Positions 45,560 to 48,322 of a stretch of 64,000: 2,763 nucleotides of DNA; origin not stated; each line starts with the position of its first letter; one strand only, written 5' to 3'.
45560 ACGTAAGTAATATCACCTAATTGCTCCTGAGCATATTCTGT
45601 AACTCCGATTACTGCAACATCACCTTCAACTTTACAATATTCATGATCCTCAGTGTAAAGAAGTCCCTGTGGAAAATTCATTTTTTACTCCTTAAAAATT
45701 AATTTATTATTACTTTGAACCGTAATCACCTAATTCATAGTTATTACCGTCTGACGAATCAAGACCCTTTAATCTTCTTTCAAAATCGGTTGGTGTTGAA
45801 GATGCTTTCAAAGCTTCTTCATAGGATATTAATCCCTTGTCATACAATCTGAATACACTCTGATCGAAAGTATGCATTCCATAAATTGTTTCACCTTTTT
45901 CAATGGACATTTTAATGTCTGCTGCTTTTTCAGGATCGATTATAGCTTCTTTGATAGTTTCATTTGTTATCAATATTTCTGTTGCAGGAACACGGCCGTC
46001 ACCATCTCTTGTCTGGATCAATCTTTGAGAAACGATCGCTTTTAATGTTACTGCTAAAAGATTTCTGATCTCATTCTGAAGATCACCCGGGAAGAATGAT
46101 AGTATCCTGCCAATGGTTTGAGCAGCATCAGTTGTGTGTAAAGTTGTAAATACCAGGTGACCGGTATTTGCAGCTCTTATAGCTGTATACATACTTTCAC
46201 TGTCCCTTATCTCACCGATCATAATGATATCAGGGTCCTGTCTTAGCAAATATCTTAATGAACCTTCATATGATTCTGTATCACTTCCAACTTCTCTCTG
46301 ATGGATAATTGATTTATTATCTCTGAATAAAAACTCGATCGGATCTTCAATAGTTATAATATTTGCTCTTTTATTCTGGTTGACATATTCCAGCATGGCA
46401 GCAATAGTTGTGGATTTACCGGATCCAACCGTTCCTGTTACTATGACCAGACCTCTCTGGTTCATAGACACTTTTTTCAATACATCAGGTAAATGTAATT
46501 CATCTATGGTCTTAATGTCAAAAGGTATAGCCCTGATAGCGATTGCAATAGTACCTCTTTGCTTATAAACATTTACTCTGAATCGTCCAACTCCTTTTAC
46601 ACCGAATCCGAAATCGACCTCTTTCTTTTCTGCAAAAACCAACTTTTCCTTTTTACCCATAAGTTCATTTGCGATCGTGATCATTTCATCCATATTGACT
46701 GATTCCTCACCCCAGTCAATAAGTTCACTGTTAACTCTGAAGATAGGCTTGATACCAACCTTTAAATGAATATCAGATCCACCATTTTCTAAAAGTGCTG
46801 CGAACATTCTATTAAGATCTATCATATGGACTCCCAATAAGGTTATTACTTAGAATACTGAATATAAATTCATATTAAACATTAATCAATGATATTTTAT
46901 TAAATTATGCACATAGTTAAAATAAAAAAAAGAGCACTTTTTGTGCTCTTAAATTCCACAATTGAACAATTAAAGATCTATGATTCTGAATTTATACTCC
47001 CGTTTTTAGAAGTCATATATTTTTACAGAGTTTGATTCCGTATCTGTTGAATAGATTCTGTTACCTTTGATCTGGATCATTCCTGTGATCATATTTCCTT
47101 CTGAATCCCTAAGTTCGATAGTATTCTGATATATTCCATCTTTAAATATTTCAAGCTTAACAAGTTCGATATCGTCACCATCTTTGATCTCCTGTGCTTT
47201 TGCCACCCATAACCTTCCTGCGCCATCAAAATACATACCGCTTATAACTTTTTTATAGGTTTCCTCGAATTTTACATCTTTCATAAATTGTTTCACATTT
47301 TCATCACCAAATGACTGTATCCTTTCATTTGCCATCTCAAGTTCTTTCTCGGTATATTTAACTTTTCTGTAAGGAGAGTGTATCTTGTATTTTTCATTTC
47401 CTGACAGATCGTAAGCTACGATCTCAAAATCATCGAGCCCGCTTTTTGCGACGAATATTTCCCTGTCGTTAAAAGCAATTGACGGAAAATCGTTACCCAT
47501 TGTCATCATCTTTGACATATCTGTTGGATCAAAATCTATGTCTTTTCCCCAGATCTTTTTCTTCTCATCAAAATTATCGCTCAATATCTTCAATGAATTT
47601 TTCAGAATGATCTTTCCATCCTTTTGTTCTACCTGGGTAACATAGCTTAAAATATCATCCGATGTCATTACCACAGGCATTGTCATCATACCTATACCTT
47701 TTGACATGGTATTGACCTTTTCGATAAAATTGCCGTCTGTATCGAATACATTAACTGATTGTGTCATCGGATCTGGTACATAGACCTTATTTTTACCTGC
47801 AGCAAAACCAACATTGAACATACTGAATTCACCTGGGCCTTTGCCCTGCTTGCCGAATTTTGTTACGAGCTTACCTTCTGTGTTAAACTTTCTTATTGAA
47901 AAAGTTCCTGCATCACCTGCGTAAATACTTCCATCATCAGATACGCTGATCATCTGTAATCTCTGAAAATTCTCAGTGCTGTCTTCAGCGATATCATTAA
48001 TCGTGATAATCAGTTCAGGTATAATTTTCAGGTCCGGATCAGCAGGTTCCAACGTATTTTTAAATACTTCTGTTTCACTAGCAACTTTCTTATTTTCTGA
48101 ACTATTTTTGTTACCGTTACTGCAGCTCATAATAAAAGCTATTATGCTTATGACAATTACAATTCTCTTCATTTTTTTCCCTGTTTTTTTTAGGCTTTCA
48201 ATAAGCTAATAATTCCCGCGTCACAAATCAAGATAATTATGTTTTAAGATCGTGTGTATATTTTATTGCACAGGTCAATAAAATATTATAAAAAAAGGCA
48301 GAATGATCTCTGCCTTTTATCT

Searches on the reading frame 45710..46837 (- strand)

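Call 33: search_protein_families(library=pfam, proteins=[window:45710-46837:-], max_evalue=0.00001)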
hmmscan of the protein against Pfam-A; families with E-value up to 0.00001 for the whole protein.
window:45710-46837:- (375 aa): 1 family
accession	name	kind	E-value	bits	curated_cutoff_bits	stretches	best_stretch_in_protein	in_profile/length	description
PF00437.27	T2SSE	-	3e-45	154.9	24.9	1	118-334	132-332/370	Type II/IV secretion system protein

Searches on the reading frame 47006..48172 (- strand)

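Call 33: search_protein_families(library=pfam, proteins=[window:47006-48172:-], max_evalue=0.00001)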
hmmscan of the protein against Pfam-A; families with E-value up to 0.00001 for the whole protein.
window:47006-48172:- (388 aa): 1 family
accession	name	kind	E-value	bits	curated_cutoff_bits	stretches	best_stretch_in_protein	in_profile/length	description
PF17170.10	DUF5128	-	1.4e-06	28.2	22.9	0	70-119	44-92/321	6-bladed beta-propeller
